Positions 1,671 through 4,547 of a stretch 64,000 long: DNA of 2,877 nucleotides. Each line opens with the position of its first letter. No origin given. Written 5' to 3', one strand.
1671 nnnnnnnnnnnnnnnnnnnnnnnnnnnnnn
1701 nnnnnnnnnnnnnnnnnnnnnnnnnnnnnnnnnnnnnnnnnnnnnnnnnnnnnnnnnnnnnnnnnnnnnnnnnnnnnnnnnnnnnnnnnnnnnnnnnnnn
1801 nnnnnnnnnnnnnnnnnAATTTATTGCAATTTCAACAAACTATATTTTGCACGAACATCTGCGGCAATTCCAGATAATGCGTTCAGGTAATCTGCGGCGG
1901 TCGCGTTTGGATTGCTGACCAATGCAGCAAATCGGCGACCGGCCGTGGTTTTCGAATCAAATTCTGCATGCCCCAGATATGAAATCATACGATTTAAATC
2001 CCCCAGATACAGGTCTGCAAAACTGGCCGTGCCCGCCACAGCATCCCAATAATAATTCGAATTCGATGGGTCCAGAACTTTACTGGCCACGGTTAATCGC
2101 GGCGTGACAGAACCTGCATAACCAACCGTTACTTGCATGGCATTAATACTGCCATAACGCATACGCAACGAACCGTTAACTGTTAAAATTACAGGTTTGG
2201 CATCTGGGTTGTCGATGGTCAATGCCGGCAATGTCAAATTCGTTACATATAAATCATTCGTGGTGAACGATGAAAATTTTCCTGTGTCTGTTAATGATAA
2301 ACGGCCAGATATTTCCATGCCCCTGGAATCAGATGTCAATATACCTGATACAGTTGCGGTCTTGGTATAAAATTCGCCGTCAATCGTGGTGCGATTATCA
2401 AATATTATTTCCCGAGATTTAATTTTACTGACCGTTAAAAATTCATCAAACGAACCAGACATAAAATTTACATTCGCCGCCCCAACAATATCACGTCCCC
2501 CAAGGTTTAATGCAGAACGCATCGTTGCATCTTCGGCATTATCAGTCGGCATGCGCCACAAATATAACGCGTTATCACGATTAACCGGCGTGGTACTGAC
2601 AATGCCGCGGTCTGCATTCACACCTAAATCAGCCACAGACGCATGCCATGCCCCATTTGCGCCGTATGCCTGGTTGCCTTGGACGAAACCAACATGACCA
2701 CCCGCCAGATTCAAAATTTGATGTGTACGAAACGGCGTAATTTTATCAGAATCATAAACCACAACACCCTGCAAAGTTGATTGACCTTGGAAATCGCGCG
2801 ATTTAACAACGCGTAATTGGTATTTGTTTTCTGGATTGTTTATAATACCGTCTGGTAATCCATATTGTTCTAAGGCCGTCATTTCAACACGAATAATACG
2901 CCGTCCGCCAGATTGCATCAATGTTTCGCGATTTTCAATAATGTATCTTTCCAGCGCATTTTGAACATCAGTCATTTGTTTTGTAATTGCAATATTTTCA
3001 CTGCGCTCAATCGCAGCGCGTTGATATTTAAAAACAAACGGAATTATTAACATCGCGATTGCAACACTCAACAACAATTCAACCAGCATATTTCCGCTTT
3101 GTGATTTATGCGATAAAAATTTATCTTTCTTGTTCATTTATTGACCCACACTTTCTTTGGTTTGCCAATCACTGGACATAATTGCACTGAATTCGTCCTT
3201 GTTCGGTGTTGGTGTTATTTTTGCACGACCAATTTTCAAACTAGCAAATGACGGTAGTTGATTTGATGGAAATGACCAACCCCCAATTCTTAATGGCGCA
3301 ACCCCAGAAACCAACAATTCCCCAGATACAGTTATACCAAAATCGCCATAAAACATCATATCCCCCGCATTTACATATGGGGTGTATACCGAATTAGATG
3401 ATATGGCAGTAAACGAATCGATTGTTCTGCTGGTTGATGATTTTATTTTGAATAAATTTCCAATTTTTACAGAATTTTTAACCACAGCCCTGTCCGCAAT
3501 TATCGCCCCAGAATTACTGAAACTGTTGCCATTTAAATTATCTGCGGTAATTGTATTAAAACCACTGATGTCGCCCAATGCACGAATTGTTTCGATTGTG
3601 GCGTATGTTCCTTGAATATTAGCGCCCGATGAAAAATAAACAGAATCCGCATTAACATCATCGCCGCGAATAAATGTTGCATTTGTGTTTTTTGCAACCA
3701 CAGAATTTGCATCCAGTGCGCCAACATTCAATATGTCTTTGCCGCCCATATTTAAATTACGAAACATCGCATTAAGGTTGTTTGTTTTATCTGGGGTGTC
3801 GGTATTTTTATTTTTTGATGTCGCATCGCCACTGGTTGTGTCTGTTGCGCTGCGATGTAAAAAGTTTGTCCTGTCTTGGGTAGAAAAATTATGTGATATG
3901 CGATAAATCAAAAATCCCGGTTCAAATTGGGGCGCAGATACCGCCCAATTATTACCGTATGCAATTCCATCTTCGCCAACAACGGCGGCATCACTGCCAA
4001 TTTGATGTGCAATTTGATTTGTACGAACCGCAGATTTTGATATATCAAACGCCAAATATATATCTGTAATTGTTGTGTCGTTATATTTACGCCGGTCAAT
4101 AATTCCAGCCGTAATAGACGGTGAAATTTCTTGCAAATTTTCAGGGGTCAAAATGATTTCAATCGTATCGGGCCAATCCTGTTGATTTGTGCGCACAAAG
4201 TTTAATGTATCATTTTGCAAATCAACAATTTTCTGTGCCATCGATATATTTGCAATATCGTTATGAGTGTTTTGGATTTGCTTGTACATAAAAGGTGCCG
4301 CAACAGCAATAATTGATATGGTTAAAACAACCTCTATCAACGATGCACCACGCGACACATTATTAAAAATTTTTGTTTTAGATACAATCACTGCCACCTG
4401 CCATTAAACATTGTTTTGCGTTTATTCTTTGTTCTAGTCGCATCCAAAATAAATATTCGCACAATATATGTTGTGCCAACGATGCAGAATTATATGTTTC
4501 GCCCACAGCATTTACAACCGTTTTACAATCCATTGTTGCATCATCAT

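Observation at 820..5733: Operon of three tandem giant prepilin-like paralogs plus a Zn-ribbon membrane protein and a secreted Cys protein, with no filament-assembly genes in 64 kb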

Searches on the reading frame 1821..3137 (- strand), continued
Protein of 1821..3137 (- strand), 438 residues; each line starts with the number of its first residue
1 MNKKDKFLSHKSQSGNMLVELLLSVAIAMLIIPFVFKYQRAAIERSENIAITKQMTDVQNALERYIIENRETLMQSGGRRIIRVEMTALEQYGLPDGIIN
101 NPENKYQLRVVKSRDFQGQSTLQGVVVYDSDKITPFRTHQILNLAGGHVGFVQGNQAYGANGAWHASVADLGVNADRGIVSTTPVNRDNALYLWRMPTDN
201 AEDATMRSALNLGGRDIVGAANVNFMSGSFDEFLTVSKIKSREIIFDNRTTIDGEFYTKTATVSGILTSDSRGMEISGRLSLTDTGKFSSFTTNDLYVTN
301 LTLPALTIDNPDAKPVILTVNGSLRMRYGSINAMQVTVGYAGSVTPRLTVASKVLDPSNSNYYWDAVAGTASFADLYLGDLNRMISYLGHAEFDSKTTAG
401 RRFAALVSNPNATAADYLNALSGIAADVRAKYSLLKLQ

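Call 56: search_solved_structures(query=A3, max_evalue=10, show_alignments=2)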
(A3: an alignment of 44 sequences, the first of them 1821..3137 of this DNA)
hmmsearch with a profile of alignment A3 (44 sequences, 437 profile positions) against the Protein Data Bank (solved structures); distinct sequences matched with E-value up to 10: 4.
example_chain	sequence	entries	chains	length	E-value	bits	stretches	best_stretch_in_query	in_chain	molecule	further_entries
9egp_A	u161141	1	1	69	0.0012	20.8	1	10-69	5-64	Geopilin domain 1 protein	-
7tgg_A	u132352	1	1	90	0.014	17.3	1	9-64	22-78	Geopilin domain 1 protein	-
6xxd_A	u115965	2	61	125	0.25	13.2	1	17-71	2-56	PilA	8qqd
2m7g_A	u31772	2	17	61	0.63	11.9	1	17-64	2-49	Geopilin domain 1 protein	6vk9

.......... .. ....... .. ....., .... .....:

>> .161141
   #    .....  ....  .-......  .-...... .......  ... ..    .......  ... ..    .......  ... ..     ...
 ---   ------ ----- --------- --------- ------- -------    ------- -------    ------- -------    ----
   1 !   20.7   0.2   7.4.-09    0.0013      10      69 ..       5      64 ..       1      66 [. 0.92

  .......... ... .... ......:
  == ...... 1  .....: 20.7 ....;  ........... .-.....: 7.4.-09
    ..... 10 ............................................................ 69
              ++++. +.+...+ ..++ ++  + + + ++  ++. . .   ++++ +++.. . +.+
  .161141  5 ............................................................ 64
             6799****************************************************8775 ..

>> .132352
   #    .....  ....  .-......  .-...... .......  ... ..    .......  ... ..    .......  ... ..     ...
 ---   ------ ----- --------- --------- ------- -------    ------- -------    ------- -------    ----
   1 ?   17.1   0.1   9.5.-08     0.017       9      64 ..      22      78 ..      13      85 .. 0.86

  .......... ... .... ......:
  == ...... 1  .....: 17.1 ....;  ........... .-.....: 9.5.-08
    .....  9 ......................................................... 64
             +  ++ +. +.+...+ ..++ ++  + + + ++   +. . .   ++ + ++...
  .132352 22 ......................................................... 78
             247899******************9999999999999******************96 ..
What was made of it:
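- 1821..3137 (-): P3, 438 aa. A PilV-family (Shufflon_N) minor prepilin with a 15-aa leader (..SQSG|NMLVE) and invariant Glu+5. The PDB profile search hits only type IV pilins, in register (call 56).
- The PDB profile search returns only type IV pilins, aligned at the cleavage motif (call 56).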

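Call 61: search_dna_similar(query=window:1821-3137:-, collection=plasmids, mode=protein, max_evalue=10, max_rows=15)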
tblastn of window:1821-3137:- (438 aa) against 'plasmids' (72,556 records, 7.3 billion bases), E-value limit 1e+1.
Records with a match: 734; places in all: 741; records where one place covers at least 80% of the query: 0.
Best place of each record, by identity: <60% 734.
By first word of the organism name: Escherichia 470; Salmonella 74; Enterobacter 44; Shigella 35; Citrobacter 25; Klebsiella 18; Serratia 13; Xanthomonas 13; Yersinia 8; Pseudomonas 7; and 17 more.
By predicted mobility (MOB-suite, as given by PLSDB): conjugative 594; mobilizable 78; non-mobilizable 62.
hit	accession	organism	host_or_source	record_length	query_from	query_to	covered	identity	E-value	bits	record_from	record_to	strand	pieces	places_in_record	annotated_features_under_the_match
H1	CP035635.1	Enterobacter cloacae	Homo sapiens,blood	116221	10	354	79%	23.7%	1e-1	43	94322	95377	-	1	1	pilV: shufflon system plasmid conjugative transfer pilus tip adhesin PilV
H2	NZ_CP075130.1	Salmonella enterica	environmental,pond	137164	3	301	68%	24.9%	2e-3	49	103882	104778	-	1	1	pilV: shufflon system plasmid conjugative transfer pilus tip adhesin PilV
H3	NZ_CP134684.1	Citrobacter portucalensis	Larus michahellis,bacteria,cloaca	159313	3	269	61%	26.0%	1e-3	49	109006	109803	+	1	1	pilV: shufflon system plasmid conjugative transfer pilus tip adhesin PilV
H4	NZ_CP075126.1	Salmonella enterica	environmental,pond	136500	3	269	61%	25.9%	2e-3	49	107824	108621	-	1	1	pilV: shufflon system plasmid conjugative transfer pilus tip adhesin PilV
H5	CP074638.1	Salmonella enterica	environmental,water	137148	3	269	61%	25.9%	2e-3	49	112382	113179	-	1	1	pilV: shufflon system plasmid conjugative transfer pilus tip adhesin PilV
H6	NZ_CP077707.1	Salmonella enterica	environmental,pond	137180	3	269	61%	25.9%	2e-3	49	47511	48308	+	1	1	pilV: shufflon system plasmid conjugative transfer pilus tip adhesin PilV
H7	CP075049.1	Salmonella enterica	environmental,water stream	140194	3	269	61%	25.9%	2e-3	49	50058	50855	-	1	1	pilV: shufflon system plasmid conjugative transfer pilus tip adhesin PilV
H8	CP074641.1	Salmonella enterica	environmental,water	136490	3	269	61%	25.9%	3e-3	48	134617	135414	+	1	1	pilV: shufflon system plasmid conjugative transfer pilus tip adhesin PilV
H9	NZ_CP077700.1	Salmonella enterica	environmental,pond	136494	3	269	61%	25.9%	3e-3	48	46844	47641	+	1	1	pilV: shufflon system plasmid conjugative transfer pilus tip adhesin PilV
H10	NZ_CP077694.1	Salmonella enterica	pond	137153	3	269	61%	25.9%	3e-3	48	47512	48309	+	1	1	pilV: shufflon system plasmid conjugative transfer pilus tip adhesin PilV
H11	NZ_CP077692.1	Salmonella enterica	pond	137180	3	269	61%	25.9%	3e-3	48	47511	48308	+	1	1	pilV: shufflon system plasmid conjugative transfer pilus tip adhesin PilV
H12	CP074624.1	Salmonella enterica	environmental,soil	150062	3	269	61%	25.9%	4e-3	47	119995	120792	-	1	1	pilV: shufflon system plasmid conjugative transfer pilus tip adhesin PilV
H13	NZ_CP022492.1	Salmonella enterica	-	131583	3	269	61%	25.9%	6e-5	53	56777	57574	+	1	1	pilV: shufflon system plasmid conjugative transfer pilus tip adhesin PilV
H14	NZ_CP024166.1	Salmonella enterica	laboratory strain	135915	1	269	61%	25.2%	6e-3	47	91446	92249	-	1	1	pilV: shufflon system plasmid conjugative transfer pilus tip adhesin PilV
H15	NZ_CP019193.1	Salmonella enterica subsp. enterica serovar Rubislaw str. ...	-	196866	3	269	61%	25.3%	2e-3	48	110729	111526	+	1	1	pilV: shufflon system plasmid conjugative transfer pilus tip adhesin PilV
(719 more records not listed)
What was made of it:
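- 734 plasmid matches, all listed ones on pilV (call 61).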

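Call 62: get_annotated_region(hit=H13, flank=14000)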
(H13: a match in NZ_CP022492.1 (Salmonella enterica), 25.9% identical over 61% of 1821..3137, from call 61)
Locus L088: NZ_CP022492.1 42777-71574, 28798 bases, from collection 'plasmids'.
description: Salmonella enterica subsp. enterica serovar Saintpaul strain SA20031783 plasmid unnamed1, complete sequence
organism: Salmonella enterica (NCBI taxid 90105)
taxonomy: Bacteria; Pseudomonadota; Gammaproteobacteria; Enterobacterales; Enterobacteriaceae; Salmonella; Salmonella enterica
host: -; source: -; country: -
typing (MOB-suite, as given by PLSDB): mobilizable; replicon IncFII; relaxase MOBP
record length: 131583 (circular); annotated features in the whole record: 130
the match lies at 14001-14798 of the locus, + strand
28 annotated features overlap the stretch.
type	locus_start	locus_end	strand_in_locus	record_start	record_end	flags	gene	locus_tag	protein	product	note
CDS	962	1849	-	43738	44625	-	repA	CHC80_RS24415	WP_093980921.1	incFII family plasmid replication initiator RepA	GO:0006276 - plasmid maintenance [Evidence IEA]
CDS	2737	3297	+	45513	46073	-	-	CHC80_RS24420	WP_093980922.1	transcription termination factor NusG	-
CDS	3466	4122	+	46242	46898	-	-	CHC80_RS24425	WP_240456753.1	hypothetical protein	-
CDS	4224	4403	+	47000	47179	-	-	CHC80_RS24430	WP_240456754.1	TraR/DksA C4-type zinc finger protein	-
CDS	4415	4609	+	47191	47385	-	-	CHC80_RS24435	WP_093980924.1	hypothetical protein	-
CDS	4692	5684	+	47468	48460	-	-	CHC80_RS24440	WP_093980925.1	toxin co-regulated pilus biosynthesis Q family protein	-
CDS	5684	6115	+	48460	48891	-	pilM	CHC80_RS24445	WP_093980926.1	type IV pilus biogenesis protein PilM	-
CDS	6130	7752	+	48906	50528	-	-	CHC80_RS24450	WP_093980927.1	PilN family type IVB pilus formation outer membrane protein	GO:0009297 - pilus assembly [Evidence IEA]; GO:0009306 - protein secretion [Evidence IEA]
CDS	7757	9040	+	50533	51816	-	pilO2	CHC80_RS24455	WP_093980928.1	type 4b pilus protein PilO2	-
CDS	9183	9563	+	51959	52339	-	pilP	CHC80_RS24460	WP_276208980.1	type IV pilus biogenesis protein PilP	GO:0009297 - pilus assembly [Evidence IEA]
CDS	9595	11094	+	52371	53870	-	-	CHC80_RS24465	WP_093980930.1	ATPase, T2SS/T4P/T4SS family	-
CDS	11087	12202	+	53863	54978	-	-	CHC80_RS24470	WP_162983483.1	type II secretion system F family protein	-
CDS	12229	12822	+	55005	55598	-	-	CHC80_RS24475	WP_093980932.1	type 4 pilus major pilin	-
CDS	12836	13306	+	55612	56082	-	-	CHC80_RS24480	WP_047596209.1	lytic transglycosylase domain-containing protein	-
CDS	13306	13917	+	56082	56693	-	-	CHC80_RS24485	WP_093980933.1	prepilin peptidase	-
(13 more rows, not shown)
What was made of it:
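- The reference PilV is 437 aa (call 62).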

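Call 79: search_protein_families(library=ncbifam, proteins=[L088:14016-15329:+], max_evalue=0.01)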
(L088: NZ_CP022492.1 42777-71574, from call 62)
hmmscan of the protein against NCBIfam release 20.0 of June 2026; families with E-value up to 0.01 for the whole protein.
L088:14016-15329:+ (437 aa): 1 family
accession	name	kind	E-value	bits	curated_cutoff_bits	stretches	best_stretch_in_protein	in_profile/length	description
TIGR00562.1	proto_IX_ox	equivalog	0.0021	16.7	97.85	1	229-299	4-76/470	protoporphyrinogen oxidase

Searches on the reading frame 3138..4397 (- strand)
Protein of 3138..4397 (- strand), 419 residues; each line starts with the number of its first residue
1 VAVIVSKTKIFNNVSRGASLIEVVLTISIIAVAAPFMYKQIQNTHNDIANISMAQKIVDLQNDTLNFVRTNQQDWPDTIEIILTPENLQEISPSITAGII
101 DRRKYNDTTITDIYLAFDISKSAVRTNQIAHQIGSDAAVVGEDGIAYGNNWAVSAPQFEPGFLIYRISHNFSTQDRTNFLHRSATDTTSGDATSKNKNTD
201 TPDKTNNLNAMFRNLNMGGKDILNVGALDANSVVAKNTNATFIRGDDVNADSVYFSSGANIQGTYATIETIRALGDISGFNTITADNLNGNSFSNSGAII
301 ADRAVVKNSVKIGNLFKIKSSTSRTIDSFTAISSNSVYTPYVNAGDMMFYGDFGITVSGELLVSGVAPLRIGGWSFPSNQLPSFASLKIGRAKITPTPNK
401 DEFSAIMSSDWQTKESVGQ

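Call 3: search_protein_families(library=pfam, proteins=[window:3138-4397:-], max_evalue=1)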
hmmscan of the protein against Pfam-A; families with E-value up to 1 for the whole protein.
window:3138-4397:- (419 aa): 1 family
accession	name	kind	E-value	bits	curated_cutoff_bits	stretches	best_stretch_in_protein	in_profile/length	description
PF07963.17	N_methyl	-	0.034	14.2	21.2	1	13-34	2-23/27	Prokaryotic N-terminal methylation motif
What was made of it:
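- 3138..4397 (-): P2, 419 aa. A minor prepilin and full-length paralog of P3, with a 17-aa leader (..VSRG|ASLIE) and invariant Glu+5. N_methyl 14.2 bits, below the 21.2 cut-off (call 3).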

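Call 4: search_protein_families(library=ncbifam, proteins=[window:3138-4397:-], max_evalue=1)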
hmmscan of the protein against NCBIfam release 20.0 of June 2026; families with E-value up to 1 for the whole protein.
window:3138-4397:- (419 aa): 2 families
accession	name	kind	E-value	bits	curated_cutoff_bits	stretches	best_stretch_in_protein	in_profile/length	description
NF003508.0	PRK05170.2-6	equivalog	0.14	12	286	1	43-100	43-98/152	YcgN family cysteine cluster protein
TIGR02532.1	IV_pilin_GFxxxE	domain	0.2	11.6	16.3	1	19-34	5-20/24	prepilin-type N-terminal cleavage/methylation domain-containing protein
